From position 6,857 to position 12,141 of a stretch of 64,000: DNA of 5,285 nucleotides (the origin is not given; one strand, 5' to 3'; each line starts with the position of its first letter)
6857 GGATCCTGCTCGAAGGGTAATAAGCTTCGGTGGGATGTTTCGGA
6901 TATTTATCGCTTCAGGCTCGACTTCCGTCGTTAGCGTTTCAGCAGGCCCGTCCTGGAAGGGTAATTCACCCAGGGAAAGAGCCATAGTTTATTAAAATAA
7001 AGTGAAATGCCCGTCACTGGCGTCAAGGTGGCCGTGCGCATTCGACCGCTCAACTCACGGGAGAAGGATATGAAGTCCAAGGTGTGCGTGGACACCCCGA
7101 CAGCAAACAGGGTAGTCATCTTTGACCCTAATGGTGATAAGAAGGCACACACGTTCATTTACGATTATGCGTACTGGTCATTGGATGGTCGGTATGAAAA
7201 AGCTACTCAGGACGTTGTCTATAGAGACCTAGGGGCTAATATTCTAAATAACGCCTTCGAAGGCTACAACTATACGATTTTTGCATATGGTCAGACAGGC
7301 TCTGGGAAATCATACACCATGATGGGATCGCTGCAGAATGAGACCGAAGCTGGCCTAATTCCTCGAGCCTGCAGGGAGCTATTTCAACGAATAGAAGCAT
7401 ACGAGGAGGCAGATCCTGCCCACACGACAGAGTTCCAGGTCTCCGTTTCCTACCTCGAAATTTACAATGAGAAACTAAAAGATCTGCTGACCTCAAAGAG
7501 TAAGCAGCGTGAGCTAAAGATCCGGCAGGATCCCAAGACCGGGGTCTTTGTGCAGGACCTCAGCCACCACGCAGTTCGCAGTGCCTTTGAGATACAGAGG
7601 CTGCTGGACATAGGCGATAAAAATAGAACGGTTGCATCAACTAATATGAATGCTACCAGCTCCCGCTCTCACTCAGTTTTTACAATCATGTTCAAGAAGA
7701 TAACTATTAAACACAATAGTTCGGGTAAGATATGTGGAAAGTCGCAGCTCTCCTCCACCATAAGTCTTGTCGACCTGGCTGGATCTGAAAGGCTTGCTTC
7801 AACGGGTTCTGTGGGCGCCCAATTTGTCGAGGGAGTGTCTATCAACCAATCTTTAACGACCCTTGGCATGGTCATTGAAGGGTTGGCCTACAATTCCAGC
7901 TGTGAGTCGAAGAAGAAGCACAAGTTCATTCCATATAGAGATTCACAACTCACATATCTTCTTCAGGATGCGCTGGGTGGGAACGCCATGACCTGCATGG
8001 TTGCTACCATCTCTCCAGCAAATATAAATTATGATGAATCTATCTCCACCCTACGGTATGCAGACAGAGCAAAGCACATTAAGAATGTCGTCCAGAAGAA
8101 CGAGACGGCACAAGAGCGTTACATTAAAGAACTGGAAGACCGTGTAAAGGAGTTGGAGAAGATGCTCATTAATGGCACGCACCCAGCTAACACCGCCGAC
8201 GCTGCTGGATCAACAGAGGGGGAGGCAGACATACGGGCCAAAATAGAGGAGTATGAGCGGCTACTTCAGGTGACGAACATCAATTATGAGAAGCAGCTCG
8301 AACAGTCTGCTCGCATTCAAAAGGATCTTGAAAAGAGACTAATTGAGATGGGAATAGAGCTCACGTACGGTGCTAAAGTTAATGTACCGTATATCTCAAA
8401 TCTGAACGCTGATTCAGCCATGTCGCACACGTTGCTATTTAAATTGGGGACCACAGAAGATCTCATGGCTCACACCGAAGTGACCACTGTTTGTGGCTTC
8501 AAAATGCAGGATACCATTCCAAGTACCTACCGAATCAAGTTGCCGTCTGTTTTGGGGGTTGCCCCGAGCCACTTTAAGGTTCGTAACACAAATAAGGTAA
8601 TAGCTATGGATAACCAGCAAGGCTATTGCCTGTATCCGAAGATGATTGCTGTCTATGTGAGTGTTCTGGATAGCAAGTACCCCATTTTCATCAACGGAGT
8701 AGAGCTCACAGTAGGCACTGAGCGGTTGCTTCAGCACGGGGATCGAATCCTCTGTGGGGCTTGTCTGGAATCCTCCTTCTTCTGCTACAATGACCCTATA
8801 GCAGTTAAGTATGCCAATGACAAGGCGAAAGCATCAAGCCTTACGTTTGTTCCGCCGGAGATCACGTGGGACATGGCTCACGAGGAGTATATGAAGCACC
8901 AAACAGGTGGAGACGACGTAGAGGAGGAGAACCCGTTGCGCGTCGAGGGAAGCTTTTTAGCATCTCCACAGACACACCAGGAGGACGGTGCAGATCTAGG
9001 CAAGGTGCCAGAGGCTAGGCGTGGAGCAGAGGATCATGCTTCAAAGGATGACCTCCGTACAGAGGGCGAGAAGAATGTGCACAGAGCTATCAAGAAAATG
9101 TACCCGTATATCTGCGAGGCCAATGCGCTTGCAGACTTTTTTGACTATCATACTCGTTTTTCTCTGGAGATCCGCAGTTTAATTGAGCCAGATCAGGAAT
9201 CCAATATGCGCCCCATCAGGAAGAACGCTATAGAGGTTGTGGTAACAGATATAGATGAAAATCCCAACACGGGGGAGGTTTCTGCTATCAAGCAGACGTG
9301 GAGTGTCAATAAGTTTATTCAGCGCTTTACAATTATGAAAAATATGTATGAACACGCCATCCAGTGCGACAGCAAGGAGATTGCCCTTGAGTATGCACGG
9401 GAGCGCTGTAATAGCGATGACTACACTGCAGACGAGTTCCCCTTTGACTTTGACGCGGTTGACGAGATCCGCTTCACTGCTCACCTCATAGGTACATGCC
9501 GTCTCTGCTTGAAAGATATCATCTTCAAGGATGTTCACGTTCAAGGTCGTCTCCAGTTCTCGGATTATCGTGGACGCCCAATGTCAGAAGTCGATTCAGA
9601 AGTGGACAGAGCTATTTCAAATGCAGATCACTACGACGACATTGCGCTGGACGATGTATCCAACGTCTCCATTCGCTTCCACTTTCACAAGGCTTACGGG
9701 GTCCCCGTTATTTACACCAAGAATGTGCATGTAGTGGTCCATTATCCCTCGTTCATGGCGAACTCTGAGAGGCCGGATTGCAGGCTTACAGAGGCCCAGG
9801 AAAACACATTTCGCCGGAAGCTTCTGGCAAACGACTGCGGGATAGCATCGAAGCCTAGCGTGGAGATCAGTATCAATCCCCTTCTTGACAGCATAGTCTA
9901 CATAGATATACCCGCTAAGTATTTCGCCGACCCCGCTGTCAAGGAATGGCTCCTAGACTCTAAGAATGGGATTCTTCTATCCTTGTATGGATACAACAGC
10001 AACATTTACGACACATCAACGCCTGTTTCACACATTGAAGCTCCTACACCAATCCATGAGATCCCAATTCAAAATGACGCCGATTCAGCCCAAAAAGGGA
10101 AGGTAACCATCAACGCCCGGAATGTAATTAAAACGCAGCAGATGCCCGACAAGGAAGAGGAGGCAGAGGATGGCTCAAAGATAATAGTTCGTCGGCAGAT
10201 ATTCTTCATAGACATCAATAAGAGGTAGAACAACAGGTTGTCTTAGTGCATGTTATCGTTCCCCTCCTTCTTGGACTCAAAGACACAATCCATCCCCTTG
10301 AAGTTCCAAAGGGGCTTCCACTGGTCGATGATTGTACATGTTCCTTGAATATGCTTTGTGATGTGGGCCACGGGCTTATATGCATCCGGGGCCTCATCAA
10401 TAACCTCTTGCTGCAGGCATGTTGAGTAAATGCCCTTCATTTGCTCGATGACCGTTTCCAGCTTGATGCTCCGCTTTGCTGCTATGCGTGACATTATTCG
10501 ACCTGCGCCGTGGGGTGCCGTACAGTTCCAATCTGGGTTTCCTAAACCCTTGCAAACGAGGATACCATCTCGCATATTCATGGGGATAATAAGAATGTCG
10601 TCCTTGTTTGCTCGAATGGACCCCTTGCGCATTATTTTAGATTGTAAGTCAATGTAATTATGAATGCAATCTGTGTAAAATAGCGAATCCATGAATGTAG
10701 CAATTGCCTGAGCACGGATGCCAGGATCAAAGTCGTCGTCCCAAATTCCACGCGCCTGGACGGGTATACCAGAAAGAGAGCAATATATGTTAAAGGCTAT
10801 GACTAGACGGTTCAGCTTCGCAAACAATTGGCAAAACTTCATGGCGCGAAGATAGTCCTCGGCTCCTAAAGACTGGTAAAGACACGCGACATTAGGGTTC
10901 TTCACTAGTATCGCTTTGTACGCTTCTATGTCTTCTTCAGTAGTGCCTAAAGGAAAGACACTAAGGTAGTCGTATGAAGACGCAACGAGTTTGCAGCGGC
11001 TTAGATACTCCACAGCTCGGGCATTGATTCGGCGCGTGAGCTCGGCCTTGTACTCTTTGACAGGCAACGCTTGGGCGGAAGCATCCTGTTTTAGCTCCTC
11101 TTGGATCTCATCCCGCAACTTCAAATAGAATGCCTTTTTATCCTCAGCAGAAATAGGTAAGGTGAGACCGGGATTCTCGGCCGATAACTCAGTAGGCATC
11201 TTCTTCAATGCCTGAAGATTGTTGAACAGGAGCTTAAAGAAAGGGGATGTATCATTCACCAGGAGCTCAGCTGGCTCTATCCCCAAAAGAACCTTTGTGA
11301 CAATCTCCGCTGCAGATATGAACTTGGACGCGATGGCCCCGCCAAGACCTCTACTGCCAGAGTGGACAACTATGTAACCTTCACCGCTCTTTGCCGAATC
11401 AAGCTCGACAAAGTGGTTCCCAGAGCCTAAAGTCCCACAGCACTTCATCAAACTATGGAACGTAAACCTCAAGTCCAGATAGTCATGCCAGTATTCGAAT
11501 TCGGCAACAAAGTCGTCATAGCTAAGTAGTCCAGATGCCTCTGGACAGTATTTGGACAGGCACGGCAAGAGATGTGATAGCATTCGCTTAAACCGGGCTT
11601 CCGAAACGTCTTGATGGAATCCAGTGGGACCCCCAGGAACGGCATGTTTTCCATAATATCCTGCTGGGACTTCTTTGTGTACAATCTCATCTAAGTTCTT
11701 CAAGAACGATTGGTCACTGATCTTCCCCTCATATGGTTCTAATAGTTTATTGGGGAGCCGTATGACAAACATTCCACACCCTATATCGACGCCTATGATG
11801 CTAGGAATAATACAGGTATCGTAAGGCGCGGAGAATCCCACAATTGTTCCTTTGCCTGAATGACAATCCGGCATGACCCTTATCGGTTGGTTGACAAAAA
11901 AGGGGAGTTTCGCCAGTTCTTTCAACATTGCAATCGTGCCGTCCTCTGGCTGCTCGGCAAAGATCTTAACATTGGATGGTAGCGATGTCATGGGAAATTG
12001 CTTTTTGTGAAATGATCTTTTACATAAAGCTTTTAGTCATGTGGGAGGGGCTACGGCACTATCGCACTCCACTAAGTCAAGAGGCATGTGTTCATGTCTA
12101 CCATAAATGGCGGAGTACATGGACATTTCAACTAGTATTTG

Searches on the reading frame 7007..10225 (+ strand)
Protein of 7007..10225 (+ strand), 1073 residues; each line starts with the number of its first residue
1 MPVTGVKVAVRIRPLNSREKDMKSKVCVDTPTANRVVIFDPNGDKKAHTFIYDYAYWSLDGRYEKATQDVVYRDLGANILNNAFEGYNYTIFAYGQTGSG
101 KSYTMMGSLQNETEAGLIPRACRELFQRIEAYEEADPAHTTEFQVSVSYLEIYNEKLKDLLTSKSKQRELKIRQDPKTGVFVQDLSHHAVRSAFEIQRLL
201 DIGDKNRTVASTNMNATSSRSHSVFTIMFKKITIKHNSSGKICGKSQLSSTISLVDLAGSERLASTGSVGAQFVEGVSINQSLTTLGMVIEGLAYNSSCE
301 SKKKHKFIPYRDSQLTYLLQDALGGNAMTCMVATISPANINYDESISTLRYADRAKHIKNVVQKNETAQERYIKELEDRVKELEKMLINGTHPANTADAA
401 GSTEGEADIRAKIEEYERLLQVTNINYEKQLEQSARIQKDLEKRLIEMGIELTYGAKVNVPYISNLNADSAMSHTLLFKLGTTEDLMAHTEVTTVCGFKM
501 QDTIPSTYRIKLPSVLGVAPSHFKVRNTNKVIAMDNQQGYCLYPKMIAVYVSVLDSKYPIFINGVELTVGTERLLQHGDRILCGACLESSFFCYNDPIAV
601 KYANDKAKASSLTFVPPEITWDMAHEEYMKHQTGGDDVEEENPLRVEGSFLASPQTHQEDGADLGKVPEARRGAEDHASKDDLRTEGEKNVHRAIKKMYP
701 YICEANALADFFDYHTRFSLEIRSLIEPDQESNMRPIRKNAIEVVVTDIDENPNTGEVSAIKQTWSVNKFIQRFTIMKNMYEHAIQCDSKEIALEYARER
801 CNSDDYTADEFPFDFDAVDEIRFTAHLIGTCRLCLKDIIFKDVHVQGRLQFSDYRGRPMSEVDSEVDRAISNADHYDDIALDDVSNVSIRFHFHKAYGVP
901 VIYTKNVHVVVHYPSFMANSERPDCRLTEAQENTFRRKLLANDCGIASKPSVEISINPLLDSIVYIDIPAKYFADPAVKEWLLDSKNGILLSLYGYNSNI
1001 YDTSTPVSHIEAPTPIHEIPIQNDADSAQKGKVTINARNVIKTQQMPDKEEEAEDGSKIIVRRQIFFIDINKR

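Call 51: search_protein_families(library=pfam, proteins=[window:7007-10225:+], max_evalue=0.01)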
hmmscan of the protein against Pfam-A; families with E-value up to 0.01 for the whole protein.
window:7007-10225:+ (1073 aa): 4 families
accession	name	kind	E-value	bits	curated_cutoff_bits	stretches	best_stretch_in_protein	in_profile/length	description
PF00225.29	Kinesin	-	4.2e-109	364.9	29.3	1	11-358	1-327/327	Kinesin motor domain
PF16796.11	Microtub_bd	-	1.8e-19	70.6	27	1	8-161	24-155/155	Microtubule binding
PF00498.31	FHA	-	0.00071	20.4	20.7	1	518-582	18-65/67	FHA domain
PF16183.10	Kinesin_assoc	-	0.00098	19.7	29.5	1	395-479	75-166/171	Kinesin-associated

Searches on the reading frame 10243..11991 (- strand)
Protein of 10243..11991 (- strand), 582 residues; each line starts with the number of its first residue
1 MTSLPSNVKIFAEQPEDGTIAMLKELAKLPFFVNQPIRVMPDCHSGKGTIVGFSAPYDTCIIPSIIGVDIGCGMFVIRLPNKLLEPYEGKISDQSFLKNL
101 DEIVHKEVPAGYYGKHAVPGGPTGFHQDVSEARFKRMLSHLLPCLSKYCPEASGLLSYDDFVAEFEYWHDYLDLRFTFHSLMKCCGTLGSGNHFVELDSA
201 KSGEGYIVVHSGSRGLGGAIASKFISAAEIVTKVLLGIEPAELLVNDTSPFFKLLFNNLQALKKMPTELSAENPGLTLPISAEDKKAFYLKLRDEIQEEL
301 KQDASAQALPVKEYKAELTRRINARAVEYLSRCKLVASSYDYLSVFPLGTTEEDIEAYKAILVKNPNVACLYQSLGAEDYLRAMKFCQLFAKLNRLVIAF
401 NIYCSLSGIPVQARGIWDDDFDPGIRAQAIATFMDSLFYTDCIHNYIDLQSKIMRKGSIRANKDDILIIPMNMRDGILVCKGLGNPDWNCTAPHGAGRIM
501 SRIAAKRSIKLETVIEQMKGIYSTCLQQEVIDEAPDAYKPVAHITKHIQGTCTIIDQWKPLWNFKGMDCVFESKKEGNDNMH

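Call 51: search_protein_families(library=pfam, proteins=[window:10243-11991:-], max_evalue=0.01)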
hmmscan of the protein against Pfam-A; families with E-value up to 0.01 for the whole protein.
window:10243-11991:- (582 aa): 1 family
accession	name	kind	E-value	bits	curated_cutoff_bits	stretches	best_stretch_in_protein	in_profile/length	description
PF01139.22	RtcB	-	1.5e-55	189.6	27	2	353-566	206-426/426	tRNA-splicing ligase RtcB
